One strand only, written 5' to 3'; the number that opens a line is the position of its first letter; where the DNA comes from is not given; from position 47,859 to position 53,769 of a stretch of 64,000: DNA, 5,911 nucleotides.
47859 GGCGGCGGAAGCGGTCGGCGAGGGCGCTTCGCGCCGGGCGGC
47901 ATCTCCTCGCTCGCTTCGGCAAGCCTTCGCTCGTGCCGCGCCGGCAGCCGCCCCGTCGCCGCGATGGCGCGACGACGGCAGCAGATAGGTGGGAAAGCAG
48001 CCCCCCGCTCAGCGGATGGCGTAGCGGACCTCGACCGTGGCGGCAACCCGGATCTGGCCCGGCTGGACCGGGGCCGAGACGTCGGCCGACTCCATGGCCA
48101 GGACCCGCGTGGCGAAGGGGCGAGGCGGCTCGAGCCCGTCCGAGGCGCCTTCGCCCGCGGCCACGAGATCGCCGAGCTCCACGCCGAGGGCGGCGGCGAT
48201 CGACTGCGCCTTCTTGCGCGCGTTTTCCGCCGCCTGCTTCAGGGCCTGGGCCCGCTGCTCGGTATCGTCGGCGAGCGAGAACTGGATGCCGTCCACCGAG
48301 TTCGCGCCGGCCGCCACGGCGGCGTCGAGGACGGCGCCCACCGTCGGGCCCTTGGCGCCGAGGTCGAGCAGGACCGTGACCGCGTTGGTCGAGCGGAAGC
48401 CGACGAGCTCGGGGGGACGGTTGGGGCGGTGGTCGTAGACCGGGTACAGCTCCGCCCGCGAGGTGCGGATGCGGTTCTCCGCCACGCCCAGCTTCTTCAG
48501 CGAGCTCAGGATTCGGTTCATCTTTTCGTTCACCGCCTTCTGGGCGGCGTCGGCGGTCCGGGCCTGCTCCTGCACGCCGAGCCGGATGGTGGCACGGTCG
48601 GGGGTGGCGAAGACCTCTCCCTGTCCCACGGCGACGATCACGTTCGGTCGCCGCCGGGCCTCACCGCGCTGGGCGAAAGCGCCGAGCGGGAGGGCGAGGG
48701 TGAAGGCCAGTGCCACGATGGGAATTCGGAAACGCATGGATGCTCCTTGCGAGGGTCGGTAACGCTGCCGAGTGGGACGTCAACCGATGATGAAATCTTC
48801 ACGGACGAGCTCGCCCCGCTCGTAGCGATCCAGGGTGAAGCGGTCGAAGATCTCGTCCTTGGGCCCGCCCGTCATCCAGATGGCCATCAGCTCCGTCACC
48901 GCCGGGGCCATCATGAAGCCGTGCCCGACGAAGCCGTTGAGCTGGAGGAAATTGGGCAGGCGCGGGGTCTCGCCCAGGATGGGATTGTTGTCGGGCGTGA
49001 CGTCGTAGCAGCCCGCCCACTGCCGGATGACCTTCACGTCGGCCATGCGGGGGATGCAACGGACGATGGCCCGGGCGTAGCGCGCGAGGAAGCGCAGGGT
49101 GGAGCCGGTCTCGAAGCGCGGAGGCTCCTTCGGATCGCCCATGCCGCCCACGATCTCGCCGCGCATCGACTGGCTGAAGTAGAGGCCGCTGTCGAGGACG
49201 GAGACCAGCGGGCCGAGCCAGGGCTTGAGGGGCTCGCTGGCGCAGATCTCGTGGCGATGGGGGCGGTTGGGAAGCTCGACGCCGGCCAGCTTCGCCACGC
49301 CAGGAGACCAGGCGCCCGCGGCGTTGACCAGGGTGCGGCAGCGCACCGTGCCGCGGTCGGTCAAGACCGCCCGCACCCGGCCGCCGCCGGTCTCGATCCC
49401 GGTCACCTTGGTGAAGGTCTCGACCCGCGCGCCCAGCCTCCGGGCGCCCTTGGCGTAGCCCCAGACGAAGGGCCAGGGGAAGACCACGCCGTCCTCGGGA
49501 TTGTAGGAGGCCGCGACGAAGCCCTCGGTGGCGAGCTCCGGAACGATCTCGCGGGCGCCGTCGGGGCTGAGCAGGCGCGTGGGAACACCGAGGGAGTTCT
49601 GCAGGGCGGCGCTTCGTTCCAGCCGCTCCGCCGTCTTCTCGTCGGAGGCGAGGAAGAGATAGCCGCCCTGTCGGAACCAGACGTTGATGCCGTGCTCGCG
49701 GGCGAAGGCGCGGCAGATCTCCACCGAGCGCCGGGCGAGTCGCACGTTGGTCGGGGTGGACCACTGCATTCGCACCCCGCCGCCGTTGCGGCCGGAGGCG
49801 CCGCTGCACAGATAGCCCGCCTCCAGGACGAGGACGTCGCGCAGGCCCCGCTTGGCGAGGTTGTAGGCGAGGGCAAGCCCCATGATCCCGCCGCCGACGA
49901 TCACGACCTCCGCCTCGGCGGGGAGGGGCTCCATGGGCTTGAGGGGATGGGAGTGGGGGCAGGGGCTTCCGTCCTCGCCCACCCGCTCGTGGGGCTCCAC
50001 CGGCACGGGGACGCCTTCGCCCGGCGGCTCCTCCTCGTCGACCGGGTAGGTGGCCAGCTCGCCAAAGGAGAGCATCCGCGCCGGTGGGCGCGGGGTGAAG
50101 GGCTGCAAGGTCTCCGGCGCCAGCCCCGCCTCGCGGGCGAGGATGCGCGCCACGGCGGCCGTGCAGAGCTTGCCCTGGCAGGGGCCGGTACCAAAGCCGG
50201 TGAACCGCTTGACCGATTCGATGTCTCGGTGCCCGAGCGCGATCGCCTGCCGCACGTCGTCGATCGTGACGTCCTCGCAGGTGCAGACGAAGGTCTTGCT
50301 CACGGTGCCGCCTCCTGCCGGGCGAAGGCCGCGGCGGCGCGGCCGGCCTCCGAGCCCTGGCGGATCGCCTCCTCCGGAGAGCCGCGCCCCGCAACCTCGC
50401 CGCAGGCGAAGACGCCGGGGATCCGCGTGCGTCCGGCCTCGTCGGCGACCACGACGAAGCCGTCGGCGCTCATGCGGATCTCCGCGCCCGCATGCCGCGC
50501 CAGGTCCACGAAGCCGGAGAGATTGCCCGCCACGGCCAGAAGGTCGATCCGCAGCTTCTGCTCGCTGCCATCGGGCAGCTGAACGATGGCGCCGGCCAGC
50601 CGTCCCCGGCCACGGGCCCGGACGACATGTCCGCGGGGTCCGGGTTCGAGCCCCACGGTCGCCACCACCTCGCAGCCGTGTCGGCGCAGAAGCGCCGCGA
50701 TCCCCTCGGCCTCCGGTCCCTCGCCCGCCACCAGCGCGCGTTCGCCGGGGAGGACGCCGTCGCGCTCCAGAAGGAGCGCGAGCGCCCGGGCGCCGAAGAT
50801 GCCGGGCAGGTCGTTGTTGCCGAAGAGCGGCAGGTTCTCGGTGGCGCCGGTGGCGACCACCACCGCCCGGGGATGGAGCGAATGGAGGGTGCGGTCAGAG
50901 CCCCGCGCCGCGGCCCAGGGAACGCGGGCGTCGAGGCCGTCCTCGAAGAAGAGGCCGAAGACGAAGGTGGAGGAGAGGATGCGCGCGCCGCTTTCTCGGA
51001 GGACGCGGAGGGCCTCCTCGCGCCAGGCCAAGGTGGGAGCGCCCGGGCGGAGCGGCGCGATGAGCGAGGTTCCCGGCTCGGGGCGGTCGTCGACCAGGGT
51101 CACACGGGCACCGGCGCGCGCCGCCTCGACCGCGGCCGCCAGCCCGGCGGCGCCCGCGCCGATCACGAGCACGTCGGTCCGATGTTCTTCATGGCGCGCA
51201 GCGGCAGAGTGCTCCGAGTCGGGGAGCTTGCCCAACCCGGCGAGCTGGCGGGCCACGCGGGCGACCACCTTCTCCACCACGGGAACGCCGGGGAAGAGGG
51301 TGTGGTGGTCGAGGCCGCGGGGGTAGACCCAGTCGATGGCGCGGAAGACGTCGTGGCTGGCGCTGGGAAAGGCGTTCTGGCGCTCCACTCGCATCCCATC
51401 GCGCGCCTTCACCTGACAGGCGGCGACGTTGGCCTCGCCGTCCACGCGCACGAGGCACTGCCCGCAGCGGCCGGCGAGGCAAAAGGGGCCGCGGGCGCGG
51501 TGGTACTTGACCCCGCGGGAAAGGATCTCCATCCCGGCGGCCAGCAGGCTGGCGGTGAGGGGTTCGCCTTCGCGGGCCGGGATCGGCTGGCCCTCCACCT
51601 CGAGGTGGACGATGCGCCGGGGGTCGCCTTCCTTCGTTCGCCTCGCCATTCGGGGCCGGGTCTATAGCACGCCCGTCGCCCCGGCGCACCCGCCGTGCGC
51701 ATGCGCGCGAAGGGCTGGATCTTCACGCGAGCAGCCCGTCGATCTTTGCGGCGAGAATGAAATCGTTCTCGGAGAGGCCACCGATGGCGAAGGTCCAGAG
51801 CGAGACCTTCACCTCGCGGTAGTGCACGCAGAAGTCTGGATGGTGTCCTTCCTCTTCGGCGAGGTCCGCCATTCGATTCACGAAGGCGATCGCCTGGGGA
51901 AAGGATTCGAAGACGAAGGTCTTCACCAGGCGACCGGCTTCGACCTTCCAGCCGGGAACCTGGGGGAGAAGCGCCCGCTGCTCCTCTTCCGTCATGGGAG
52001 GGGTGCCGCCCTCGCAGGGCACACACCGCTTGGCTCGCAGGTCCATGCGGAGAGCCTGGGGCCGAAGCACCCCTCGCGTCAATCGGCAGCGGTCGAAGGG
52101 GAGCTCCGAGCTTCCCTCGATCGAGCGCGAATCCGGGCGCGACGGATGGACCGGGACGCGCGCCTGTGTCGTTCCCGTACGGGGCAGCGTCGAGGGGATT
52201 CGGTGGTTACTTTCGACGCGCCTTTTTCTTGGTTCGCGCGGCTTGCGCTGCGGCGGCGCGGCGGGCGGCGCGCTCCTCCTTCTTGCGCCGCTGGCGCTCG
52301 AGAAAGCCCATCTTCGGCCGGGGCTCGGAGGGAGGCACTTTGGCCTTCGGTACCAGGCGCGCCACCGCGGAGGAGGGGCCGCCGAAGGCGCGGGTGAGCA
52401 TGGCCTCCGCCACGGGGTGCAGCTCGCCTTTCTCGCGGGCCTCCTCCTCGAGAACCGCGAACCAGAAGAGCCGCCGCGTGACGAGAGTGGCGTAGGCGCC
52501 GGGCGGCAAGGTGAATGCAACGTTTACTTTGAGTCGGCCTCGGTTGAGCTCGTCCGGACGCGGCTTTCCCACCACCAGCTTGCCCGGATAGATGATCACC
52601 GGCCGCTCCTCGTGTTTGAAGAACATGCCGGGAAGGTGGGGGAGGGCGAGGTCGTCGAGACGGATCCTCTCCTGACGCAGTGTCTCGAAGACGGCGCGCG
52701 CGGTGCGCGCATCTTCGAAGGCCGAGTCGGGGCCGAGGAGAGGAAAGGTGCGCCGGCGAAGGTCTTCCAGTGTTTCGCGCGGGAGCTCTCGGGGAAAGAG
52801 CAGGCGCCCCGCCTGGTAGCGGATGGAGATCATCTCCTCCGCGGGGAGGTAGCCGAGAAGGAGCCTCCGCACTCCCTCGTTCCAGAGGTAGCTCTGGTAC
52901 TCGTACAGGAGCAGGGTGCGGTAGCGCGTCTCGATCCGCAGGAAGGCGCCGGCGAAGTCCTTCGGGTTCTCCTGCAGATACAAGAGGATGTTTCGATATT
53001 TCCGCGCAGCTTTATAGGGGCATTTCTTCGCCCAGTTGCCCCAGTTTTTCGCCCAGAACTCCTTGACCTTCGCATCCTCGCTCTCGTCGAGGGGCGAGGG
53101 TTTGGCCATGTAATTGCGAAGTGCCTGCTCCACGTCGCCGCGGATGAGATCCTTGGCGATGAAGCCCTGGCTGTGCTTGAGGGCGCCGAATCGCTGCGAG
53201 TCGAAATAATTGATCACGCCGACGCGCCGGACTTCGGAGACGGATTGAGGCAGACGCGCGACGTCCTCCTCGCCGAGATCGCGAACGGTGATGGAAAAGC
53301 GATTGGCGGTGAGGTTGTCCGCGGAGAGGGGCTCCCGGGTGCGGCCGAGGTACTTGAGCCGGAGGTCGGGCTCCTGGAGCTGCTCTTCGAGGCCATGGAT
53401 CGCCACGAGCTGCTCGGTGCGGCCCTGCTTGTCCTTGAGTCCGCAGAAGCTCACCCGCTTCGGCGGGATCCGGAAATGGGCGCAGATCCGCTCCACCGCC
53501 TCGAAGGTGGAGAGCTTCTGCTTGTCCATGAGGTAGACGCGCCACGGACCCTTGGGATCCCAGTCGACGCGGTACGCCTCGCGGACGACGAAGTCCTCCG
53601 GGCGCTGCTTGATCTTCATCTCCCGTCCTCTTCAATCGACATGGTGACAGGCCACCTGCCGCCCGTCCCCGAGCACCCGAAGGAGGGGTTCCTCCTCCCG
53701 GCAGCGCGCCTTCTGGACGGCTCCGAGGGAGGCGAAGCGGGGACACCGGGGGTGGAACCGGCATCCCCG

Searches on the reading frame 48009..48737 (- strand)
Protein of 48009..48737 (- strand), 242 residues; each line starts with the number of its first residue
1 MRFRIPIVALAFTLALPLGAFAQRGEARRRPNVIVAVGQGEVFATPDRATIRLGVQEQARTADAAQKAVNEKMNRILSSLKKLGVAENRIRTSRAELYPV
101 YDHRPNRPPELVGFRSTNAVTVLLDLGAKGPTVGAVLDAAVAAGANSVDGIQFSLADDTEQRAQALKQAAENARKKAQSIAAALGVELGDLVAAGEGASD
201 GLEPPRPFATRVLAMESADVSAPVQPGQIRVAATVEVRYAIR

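Call 50: search_protein_families(library=pfam, proteins=[window:48009-48737:-], max_evalue=0.0001)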
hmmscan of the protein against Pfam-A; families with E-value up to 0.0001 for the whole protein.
window:48009-48737:- (242 aa): 1 family
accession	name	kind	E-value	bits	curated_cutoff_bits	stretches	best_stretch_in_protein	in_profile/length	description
PF04402.19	SIMPL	-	1.8e-53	182.3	25.2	1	35-239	2-205/205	Protein of unknown function (DUF541)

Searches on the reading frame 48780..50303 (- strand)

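Call 50: search_protein_families(library=pfam, proteins=[window:48780-50303:-], max_evalue=0.0001)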
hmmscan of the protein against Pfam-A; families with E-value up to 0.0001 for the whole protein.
window:48780-50303:- (507 aa): 8 families
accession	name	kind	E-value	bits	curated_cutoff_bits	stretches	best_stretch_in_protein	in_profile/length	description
PF01266.30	DAO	-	2.1e-78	264.8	27.9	1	133-474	2-351/353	FAD dependent oxidoreductase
PF17806.6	SO_alpha_A3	-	1.1e-18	67.7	23.1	1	2-84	2-84/87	Sarcosine oxidase A3 domain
PF04324.20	Fer2_BFD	-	7.5e-13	49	26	1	6-57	2-50/50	BFD-like [2Fe-2S] binding domain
PF13738.12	Pyr_redox_3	-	1.4e-07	31.5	30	0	134-164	1-31/305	Pyridine nucleotide-disulphide oxidoreductase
PF01494.25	FAD_binding_3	-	5.6e-07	29.5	22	0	130-159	1-30/349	FAD binding domain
PF13450.12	NAD_binding_8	-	1.1e-06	29.2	21.9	1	135-169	1-34/68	NAD(P)-binding Rossmann-like domain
PF00890.30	FAD_binding_2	-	3.6e-06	26.9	20.4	1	133-181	2-49/414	FAD binding domain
PF07992.20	Pyr_redox_2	-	2.1e-05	24.5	26.1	0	128-162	142-173/291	Pyridine nucleotide-disulphide oxidoreductase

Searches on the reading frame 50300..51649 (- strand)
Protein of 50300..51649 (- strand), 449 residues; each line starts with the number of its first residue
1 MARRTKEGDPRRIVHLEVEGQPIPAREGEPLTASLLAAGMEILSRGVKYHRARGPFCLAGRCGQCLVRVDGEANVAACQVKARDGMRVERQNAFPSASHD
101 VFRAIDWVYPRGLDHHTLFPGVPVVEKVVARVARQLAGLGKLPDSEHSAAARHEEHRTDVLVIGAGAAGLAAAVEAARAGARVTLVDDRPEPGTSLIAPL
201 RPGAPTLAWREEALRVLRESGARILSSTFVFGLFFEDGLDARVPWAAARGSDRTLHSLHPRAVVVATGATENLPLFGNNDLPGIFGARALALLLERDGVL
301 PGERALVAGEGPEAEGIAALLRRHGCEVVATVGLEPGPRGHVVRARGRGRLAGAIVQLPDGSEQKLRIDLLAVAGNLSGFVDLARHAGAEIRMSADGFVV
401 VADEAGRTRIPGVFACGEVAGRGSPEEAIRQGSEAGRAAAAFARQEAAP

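Call 50: search_protein_families(library=pfam, proteins=[window:50300-51649:-], max_evalue=0.0001)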
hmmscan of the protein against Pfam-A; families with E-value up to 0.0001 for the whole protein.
window:50300-51649:- (449 aa): 11 families
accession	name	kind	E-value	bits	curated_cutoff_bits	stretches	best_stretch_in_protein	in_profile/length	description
PF13510.11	Fer2_4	-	1.6e-26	92.6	22.8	1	13-92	3-81/82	2Fe-2S iron-sulfur cluster binding domain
PF07992.20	Pyr_redox_2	-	1.5e-16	61.1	26.1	2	159-329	2-169/291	Pyridine nucleotide-disulphide oxidoreductase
PF00890.30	FAD_binding_2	-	5.7e-12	46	20.4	1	159-191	1-33/414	FAD binding domain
PF01266.30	DAO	-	4.5e-10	40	27.9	1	159-193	1-35/353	FAD dependent oxidoreductase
PF12831.13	FAD_oxidored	-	1.3e-09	38.3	27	1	159-193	1-35/416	FAD dependent oxidoreductase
PF01134.28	GIDA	-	3.9e-08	33.2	22.1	1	159-186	1-28/391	Glucose inhibited division protein A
PF13450.12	NAD_binding_8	-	1.1e-07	32.4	21.9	1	162-194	1-33/68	NAD(P)-binding Rossmann-like domain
PF03486.20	HI0933_like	-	1.8e-07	31.3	50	1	159-194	2-37/244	HI0933-like protein Rossmann domain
PF13738.12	Pyr_redox_3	-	2.4e-06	27.4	30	0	141-191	148-198/305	Pyridine nucleotide-disulphide oxidoreductase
PF01262.27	AlaDh_PNT_C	-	6.3e-06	26.2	23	1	156-191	27-62/214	Alanine dehydrogenase/PNT, C-terminal domain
PF01494.25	FAD_binding_3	-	4.2e-05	23.4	22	1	157-190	1-34/349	FAD binding domain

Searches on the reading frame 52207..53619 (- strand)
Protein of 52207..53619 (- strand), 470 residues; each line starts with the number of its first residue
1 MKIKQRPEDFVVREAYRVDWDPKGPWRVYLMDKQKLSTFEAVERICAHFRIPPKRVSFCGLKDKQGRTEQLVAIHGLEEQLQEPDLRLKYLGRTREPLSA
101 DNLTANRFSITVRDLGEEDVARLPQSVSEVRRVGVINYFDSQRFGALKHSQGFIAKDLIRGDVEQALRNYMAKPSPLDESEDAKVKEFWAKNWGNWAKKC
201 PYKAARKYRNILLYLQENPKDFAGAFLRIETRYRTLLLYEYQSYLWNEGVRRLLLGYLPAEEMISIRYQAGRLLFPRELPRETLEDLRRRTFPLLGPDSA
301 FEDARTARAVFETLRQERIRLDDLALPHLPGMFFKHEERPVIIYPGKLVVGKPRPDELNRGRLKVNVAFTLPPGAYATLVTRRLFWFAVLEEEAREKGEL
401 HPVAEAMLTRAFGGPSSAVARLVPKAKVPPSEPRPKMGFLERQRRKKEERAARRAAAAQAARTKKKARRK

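Call 50: search_protein_families(library=pfam, proteins=[window:52207-53619:-], max_evalue=0.0001)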
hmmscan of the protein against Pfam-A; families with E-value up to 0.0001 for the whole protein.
window:52207-53619:- (470 aa): 1 family
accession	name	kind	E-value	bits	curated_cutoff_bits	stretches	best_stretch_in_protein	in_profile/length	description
PF01142.23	TruD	-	5e-65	220.4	27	1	2-383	17-411/412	tRNA pseudouridine synthase D (TruD)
